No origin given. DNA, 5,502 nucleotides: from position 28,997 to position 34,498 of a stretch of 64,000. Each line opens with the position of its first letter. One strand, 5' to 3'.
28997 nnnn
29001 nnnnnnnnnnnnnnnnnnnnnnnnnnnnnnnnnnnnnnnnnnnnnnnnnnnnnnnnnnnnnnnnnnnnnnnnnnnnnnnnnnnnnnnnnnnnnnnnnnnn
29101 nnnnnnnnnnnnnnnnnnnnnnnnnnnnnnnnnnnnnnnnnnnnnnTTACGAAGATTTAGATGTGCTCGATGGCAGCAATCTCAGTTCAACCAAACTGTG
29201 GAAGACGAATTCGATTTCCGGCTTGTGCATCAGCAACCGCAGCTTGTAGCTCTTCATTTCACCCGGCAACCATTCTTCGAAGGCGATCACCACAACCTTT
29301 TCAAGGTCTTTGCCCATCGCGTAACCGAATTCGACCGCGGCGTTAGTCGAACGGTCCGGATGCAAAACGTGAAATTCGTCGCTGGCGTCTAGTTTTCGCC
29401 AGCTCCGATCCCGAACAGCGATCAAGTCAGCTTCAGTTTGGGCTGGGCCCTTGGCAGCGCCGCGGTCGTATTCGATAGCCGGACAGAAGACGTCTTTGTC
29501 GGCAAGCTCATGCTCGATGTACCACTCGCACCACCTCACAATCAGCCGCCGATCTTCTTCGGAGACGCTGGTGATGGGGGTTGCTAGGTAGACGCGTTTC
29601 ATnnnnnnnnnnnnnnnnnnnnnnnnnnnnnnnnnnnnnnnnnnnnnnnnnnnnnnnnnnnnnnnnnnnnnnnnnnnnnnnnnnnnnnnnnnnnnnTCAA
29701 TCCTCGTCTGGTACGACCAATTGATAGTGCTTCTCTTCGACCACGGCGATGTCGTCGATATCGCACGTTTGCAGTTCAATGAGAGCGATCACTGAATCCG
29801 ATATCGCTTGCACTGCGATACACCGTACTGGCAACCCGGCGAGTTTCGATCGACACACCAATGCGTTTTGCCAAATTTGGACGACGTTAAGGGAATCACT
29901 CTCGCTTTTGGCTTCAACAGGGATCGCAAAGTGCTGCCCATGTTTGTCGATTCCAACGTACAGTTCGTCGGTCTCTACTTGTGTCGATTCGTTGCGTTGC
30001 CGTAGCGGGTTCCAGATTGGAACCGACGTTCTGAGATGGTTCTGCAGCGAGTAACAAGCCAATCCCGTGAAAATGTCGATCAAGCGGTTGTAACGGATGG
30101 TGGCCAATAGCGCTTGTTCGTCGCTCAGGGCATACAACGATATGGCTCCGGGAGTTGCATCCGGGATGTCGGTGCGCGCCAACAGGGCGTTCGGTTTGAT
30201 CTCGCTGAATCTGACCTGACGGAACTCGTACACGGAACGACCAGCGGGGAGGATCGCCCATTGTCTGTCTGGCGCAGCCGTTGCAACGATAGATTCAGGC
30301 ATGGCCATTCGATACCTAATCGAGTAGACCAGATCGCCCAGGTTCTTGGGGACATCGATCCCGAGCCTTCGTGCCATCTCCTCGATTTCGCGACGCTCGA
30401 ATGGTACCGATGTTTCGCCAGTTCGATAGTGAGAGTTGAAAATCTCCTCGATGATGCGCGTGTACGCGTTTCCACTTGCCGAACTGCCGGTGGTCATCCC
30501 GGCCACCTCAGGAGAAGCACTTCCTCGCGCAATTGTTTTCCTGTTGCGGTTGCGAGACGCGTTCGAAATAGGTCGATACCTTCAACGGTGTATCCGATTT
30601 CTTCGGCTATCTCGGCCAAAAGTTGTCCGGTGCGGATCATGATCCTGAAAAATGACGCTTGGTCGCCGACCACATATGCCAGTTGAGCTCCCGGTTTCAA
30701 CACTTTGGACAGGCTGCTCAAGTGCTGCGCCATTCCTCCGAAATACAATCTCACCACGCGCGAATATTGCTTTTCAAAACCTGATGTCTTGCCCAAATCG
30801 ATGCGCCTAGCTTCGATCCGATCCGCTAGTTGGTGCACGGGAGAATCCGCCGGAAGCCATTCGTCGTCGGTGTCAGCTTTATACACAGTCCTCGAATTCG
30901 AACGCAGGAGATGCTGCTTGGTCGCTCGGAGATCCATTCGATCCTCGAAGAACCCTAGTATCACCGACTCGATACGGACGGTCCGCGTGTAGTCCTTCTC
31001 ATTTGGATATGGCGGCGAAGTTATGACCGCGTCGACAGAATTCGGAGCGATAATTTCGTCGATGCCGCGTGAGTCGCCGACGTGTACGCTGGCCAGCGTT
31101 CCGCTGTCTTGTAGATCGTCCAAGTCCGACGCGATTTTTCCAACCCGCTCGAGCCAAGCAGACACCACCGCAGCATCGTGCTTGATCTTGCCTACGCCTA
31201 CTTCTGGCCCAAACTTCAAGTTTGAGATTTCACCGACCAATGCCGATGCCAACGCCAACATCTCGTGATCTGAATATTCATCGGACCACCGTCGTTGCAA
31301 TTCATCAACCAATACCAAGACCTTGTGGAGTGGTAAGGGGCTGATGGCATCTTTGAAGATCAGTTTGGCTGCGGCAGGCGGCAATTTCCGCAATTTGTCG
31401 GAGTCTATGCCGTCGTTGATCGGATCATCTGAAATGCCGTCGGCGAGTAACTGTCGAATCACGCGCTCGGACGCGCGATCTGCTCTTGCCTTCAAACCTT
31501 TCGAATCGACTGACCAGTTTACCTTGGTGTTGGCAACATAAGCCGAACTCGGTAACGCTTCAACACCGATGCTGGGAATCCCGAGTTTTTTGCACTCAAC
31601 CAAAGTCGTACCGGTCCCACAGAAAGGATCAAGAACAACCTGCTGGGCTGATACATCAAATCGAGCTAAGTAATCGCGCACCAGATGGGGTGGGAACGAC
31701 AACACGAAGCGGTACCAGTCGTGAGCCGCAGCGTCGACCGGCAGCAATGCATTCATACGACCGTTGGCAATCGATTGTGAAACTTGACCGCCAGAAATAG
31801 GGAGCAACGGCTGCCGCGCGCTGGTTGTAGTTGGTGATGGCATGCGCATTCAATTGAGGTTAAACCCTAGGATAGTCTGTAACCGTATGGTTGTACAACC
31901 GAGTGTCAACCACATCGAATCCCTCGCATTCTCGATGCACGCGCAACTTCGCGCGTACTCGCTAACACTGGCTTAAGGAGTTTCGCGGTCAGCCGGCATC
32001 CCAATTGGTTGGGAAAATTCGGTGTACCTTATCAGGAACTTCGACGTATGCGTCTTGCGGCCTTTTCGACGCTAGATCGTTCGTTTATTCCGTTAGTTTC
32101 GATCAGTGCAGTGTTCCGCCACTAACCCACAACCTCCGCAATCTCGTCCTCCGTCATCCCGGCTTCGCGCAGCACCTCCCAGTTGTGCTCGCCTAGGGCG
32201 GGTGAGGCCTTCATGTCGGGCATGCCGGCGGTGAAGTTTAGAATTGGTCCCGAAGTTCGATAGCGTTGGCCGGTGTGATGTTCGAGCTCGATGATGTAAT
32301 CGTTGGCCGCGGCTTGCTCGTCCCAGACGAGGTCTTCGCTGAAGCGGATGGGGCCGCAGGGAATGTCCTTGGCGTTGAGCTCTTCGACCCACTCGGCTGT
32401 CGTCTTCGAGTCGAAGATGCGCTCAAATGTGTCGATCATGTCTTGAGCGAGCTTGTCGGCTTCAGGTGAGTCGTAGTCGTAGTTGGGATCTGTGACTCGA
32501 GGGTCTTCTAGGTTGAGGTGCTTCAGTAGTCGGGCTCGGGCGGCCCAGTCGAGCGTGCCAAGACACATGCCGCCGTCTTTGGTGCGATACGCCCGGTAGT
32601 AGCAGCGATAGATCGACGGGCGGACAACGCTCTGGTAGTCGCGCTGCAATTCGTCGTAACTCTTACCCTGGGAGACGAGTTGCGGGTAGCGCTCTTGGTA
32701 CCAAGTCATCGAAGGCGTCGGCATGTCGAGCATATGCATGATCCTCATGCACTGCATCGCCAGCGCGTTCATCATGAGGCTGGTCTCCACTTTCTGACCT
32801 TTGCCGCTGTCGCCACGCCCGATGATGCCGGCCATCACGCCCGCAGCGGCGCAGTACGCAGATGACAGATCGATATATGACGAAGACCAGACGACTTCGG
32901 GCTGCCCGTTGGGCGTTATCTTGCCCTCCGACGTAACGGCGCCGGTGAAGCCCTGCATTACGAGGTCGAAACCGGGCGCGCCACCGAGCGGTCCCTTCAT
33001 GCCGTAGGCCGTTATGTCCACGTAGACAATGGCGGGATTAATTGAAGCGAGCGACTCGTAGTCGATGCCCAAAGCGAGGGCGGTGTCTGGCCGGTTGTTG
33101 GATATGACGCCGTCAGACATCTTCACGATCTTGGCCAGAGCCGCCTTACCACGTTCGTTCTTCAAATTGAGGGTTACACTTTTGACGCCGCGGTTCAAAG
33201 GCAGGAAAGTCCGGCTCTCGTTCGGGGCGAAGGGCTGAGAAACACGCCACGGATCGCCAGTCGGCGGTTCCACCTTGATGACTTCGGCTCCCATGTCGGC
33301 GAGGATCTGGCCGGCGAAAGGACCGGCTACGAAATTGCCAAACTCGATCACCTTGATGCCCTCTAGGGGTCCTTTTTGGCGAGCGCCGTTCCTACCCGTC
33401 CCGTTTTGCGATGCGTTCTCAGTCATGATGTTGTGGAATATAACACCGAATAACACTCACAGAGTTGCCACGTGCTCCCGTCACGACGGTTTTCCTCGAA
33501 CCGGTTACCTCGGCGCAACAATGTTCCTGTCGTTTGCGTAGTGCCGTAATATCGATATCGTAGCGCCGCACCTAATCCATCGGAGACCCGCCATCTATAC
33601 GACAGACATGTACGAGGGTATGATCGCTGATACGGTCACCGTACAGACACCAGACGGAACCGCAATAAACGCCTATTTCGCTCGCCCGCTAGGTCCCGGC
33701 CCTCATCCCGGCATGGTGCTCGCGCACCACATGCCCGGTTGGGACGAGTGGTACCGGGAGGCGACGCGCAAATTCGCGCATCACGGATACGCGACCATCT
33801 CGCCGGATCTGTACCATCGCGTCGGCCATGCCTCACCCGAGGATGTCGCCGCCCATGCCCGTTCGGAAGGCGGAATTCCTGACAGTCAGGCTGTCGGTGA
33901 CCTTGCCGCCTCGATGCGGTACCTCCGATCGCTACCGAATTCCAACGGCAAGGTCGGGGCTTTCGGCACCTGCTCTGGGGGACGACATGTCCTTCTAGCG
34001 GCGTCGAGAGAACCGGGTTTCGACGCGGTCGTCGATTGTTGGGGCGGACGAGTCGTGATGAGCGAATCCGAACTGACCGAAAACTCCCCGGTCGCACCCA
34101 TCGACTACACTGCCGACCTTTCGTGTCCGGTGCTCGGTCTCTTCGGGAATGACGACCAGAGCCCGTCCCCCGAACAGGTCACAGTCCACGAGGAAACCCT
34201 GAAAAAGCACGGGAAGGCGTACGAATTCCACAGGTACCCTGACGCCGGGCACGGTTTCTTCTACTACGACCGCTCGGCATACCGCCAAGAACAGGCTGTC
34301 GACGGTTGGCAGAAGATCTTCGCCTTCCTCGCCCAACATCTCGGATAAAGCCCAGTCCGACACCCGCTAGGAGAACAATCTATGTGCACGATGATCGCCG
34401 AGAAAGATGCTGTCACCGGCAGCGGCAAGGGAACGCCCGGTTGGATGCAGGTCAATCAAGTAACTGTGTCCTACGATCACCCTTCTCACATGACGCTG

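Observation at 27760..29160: Fic gene enclosed by 30-bp terminal inverted repeats built from a motif that recurs five times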

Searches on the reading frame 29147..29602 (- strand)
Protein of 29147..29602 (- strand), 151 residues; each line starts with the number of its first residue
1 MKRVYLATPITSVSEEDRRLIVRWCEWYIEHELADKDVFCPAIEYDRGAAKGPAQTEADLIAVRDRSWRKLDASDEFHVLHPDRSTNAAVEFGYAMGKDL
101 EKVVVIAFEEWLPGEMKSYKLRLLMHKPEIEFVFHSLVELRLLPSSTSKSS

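Call 6: search_protein_families(library=pfam, proteins=[window:29147-29602:-])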
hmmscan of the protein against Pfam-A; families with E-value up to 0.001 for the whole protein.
window:29147-29602:- (151 aa): 0 families

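Call 42: search_protein_families(library=pfam, proteins=[window:29147-29602:-], max_evalue=5)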
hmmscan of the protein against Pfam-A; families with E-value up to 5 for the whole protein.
window:29147-29602:- (151 aa): 0 families

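Call 43: search_protein_families(library=ncbifam, proteins=[window:29147-29602:-], max_evalue=0.1)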
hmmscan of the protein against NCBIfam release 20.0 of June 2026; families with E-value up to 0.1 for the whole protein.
window:29147-29602:- (151 aa): 0 families

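Call 44: search_protein_families(library=padloc, proteins=[window:29147-29602:-], max_evalue=0.1)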
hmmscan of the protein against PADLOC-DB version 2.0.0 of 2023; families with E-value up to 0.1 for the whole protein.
window:29147-29602:- (151 aa): 0 families

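Call 46: find_homologous_proteins(query=window:29147-29602:-)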
Query window:29147-29602:- (151 aa): 70 proteins with E <= 0.001 among 92 candidates.
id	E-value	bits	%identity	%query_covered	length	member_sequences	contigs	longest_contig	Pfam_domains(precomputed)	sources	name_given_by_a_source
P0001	4.1e-96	336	100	100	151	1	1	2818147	-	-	-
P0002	1.4e-89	315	94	100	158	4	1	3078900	-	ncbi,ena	-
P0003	7.5e-89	313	93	100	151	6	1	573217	-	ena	-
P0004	2.1e-78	279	83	100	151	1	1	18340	-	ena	-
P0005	1.6e-77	276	86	95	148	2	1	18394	-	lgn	-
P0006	3.7e-76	272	85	95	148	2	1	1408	-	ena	-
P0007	1.6e-75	270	83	94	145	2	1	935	-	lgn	-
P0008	3.0e-75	269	84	95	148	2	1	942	-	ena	-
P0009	1.6e-74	266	81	100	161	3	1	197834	-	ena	-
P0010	6.6e-74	264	82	95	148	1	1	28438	-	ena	-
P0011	3.5e-73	262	81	97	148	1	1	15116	-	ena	-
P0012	2.0e-72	260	79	97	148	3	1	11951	-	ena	-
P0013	1.3e-71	257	76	98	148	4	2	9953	-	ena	-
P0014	2.3e-71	256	79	95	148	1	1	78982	-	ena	-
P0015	2.7e-71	256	77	98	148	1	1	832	-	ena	-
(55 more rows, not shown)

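Call 65: predict_structure(alignment_id=A1)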
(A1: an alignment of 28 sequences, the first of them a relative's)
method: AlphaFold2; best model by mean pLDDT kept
length: 151 residues; sequences in the alignment: 28
mean_pLDDT: 86.3   pTM: 0.83
mean pLDDT of the five models: 86.3, 85.5, 84.5, 80.5, 80.0
residues with pLDDT >= 90: 80; 70-90: 52; 50-70: 14; < 50: 5
segments of 3 or more residues with pLDDT < 50: 147-151
pLDDT, mean of each block of 10 residues (from residue 1): 94 87 96 97 79 73 90 97 89 92 94 86 72 91 62 37
secondary structure, 60 per line:
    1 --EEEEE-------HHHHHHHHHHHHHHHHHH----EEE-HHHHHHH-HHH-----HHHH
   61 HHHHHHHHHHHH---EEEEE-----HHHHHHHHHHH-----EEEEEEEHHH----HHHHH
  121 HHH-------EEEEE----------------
elements in order: E3-7 H15-32 E37-39 H41-47 H57-72 E76-80 H86-96 E102-108 H116-123 E131-135

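Call 70: fold_search(model_id=the predicted structure, library=pdb)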
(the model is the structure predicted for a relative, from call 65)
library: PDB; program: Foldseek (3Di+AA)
matches with E <= 10: 1100; with E <= 0.001: 27
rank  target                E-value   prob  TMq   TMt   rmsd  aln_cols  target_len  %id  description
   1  4ohb                  4.1e-05  1.00  0.57  0.55   9.7       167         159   17  Crystal structure of MilB E103A in complex with 5-hydroxymethylcytidine 5'-monophosphate (hmCMP) from Streptomyces rimof (released 2014-06-25)
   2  1t5b_A                6.0e-05  1.00  0.41  0.34  10.2       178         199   16  Structural genomics, A protein from Salmonella typhimurium similar to E. coli acyl carrier protein phosphodiesterase (released 2004-08-03)
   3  2z9b                  6.4e-05  1.00  0.42  0.36   9.3       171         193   16  The crystal structure of AzoR (azoreductase) from Escherichia coli: Reduced AzoR in tetragonal crystals (released 2008-03-11)
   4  4jem_B                9.5e-05  1.00  0.58  0.57   5.0       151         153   18  Crystal structure of MilB complexed with cytidine 5'-monophosphate (released 2013-09-11)
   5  4jem_A                9.5e-05  1.00  0.57  0.55   5.3       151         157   18  Crystal structure of MilB complexed with cytidine 5'-monophosphate (released 2013-09-11)
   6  7n2x                  1.4e-04  1.00  0.41  0.34   9.4       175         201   18  The crystal structure of an FMN-dependent NADH:quinone oxidoreductase, AzoR from Escherichia coli (released 2022-08-31)
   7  4jel                  1.8e-04  1.00  0.55  0.55   5.3       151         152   17  Structure of MilB Streptomyces rimofaciens CMP N-glycosidase (released 2013-09-11)
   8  1t5b_B                1.9e-04  1.00  0.41  0.34   9.9       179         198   16  Structural genomics, A protein from Salmonella typhimurium similar to E. coli acyl carrier protein phosphodiesterase (released 2004-08-03)
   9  8pqt_A                2.1e-04  1.00  0.54  0.53   3.1       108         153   15  Nucleoside 2'deoxyribosyltransferase from Chroococcidiopsis thermalis PCC 7203 WT bound to Bis-Tris (released 2024-02-21)
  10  8pqr_D                2.1e-04  1.00  0.62  0.61   4.4       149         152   18  Nucleoside 2'deoxyribosyltransferase from Chroococcidiopsis thermalis PCC 7203 WT bound to DAD_Immucillin-H (released 2024-02-21)
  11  4ese                  2.5e-04  1.00  0.45  0.38   9.9       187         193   15  The crystal structure of azoreductase from Yersinia pestis CO92 in complex with FMN. (released 2012-05-23)
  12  8pqq_D                2.7e-04  1.00  0.54  0.54   9.5       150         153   14  Nucleoside 2'deoxyribosyltransferase from Chroococcidiopsis thermalis PCC 7203 E88Q Mutant bound to Clofarabine (released 2024-02-21)
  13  9emx_A                2.9e-04  1.00  0.54  0.54   3.0       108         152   13  Nucleoside 2'deoxyribosyltransferase from Chroococcidiopsis thermalis PCC 7203 Double Mutant Y7F A9S bound to Cordycep (released 2025-05-07)
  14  6evs_A                3.1e-04  1.00  0.50  0.54   3.6       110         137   21  Characterization of 2-deoxyribosyltransferase from psychrotolerant bacterium Bacillus psychrosaccharolyticus: a suitab (released 2018-11-14)
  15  4ohr                  3.7e-04  1.00  0.57  0.55   5.2       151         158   17  Crystal structure of MilB from Streptomyces rimofaciens (released 2014-06-25)
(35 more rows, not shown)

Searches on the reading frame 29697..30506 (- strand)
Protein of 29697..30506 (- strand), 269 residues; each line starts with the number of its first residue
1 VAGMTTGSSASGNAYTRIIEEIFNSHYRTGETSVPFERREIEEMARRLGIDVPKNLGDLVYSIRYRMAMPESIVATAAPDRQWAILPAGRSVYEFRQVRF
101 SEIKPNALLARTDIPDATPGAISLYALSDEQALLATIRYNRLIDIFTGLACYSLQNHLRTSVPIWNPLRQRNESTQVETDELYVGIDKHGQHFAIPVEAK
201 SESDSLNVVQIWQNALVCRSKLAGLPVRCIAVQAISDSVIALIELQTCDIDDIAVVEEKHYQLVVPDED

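Call 6: search_protein_families(library=pfam, proteins=[window:29697-30506:-])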
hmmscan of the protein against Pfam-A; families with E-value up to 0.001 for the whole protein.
window:29697-30506:- (269 aa): 0 families

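Call 42: search_protein_families(library=pfam, proteins=[window:29697-30506:-], max_evalue=5)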
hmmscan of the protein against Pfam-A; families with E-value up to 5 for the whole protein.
window:29697-30506:- (269 aa): 2 families
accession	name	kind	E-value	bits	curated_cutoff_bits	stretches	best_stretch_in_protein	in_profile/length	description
PF10167.14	BORCS8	-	0.2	12.1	25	1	149-179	28-58/112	BLOC-1-related complex sub-unit 8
PF05024.20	Gpi1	-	0.33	10.8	22.2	1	165-185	183-203/265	N-acetylglucosaminyl transferase component (Gpi1)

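Call 43: search_protein_families(library=ncbifam, proteins=[window:29697-30506:-], max_evalue=0.1)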
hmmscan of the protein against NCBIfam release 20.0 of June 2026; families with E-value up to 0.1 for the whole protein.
window:29697-30506:- (269 aa): 0 families

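Call 44: search_protein_families(library=padloc, proteins=[window:29697-30506:-], max_evalue=0.1)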
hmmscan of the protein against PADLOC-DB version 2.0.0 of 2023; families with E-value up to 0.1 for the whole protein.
window:29697-30506:- (269 aa): 1 family
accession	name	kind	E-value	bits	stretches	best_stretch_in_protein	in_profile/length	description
PDLC03404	REase_II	-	1.6e-93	310.8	1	13-265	4-246/260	Type II restriction enzyme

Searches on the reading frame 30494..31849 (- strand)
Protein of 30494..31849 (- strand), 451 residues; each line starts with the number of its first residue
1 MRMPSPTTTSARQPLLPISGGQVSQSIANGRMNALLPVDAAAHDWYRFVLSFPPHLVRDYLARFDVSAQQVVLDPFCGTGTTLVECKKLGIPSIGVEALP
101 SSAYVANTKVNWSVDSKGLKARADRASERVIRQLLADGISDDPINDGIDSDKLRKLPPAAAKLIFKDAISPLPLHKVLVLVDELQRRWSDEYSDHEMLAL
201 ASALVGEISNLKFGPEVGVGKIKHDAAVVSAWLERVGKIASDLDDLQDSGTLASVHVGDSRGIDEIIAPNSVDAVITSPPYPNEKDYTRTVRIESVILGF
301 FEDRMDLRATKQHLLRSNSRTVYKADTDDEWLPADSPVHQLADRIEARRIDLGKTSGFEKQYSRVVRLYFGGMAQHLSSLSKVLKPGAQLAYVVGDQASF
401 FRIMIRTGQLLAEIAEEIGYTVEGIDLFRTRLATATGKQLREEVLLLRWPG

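Call 6: search_protein_families(library=pfam, proteins=[window:30494-31849:-])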
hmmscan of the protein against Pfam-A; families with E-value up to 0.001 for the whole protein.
window:30494-31849:- (451 aa): 2 families
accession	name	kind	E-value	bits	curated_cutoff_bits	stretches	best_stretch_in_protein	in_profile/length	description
PF01555.25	N6_N4_Mtase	-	3.1e-12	47.4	26.7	1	52-101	166-214/221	DNA methylase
PF01170.24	UPF0020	-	2.6e-05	24.5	22.3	0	65-86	25-46/197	RMKL-like, methyltransferase domain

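Call 43: search_protein_families(library=ncbifam, proteins=[window:30494-31849:-], max_evalue=0.1)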
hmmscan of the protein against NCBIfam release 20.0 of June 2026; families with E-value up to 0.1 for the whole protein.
window:30494-31849:- (451 aa): 6 families
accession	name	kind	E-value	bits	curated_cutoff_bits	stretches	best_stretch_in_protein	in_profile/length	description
TIGR01177.1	TIGR01177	hypoth_equivalog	6.8e-09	35.5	316.55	1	51-98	165-212/330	TIGR01177 family methyltransferase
NF050803.1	DnaMtaseCcrMCaul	equivalog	7.1e-06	25.2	830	1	68-114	205-251/350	adenine-specific DNA-methyltransferase CcrM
NF040721.1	Trm14_Arch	equivalog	0.0012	18.1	280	1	66-86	189-209/370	tRNA (guanine(6)-N2)-methyltransferase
NF008572.0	PRK11524.1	equivalog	0.0022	17.2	292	0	67-98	213-244/294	adenine-specific DNA-methyltransferase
NF010253.0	PRK13699.1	subfamily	0.0066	16.1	244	1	68-101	163-196/226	DNA methyltransferase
NF045667.1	MTase_DVU1556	equivalog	0.088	12.2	155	0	56-102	10-57/213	DVU_1556 family methyltransferase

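Call 44: search_protein_families(library=padloc, proteins=[window:30494-31849:-], max_evalue=0.1)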
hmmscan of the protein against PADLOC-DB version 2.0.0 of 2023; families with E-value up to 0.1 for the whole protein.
window:30494-31849:- (451 aa): 54 families (the best 25 are shown)
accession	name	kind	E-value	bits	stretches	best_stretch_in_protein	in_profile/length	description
PDLC03224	MTase_II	-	4.4e-37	126.1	2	262-436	287-460/481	Type II methyltransferase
PDLC03306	MTase_II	-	9.2e-25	85.4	1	39-425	27-394/422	Type II methyltransferase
PDLC03369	MTase_II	-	2.3e-23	80.8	1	41-115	113-187/532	Type II methyltransferase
PDLC03389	MTase_II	-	3.1e-23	80.2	2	258-433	267-429/445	Type II methyltransferase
PDLC03362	MTase_II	-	1.5e-16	58.3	2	265-423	255-403/438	Type II methyltransferase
PDLC03377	MTase_II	-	2.7e-16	57.2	2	23-110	77-163/504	Type II methyltransferase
PDLC03239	MTase_II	-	2.8e-15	54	2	42-117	65-140/442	Type II methyltransferase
PDLC03353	MTase_II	-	1.7e-14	52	2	48-110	189-250/260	Type II methyltransferase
PDLC03322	MTase_II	-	2.7e-13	47.6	2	242-422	232-402/446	Type II methyltransferase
PDLC03387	MTase_II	-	2.2e-12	44.7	2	51-112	217-277/289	Type II methyltransferase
PDLC03364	MTase_II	-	6.6e-12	43.1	1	43-111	33-101/380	Type II methyltransferase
PDLC03350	MTase_II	-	4.3e-11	40.8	2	51-114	237-299/312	Type II methyltransferase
PDLC03351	MTase_II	-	9.4e-11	39.5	1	45-121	128-198/348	Type II methyltransferase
PDLC03380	MTase_II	-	1.7e-10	38.6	2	42-111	31-99/393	Type II methyltransferase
PDLC03376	MTase_II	-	1.8e-10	39.1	2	39-130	29-118/249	Type II methyltransferase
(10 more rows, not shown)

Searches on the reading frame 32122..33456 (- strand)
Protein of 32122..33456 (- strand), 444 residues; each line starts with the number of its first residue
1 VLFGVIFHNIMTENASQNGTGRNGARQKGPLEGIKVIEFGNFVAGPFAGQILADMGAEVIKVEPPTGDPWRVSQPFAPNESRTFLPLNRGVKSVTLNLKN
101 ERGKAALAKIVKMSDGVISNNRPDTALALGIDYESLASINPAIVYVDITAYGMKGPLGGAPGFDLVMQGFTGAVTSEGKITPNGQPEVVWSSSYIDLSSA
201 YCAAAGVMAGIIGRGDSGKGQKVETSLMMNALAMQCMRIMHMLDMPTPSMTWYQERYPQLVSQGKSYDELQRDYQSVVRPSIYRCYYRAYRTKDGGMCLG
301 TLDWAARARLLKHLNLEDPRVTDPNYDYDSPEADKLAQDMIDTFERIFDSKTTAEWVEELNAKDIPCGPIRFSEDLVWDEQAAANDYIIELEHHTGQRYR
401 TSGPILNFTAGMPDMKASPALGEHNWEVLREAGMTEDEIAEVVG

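Call 74: search_protein_families(library=pfam, proteins=[window:32122-33456:-], max_evalue=0.00001)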
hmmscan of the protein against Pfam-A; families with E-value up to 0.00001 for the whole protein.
window:32122-33456:- (444 aa): 1 family
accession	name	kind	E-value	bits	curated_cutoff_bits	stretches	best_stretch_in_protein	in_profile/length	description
PF02515.22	CoA_transf_3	-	2.9e-85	287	23.3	1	31-425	1-366/366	CoA-transferase family III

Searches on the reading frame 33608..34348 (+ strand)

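Call 74: search_protein_families(library=pfam, proteins=[window:33608-34348:+], max_evalue=0.00001)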
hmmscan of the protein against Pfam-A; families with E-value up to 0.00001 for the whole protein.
window:33608-34348:+ (246 aa): 3 families
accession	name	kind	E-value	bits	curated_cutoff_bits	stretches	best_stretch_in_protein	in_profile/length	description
PF01738.24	DLH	-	4.9e-40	137.9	21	1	20-244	1-216/217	Dienelactone hydrolase family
PF08840.17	BAAT_C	-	3e-09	37.7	20.9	0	102-168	9-76/210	BAAT / Acyl-CoA thioester hydrolase C terminal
PF00326.27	Peptidase_S9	-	5e-08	33.1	22.6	1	154-245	127-210/213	Prolyl oligopeptidase family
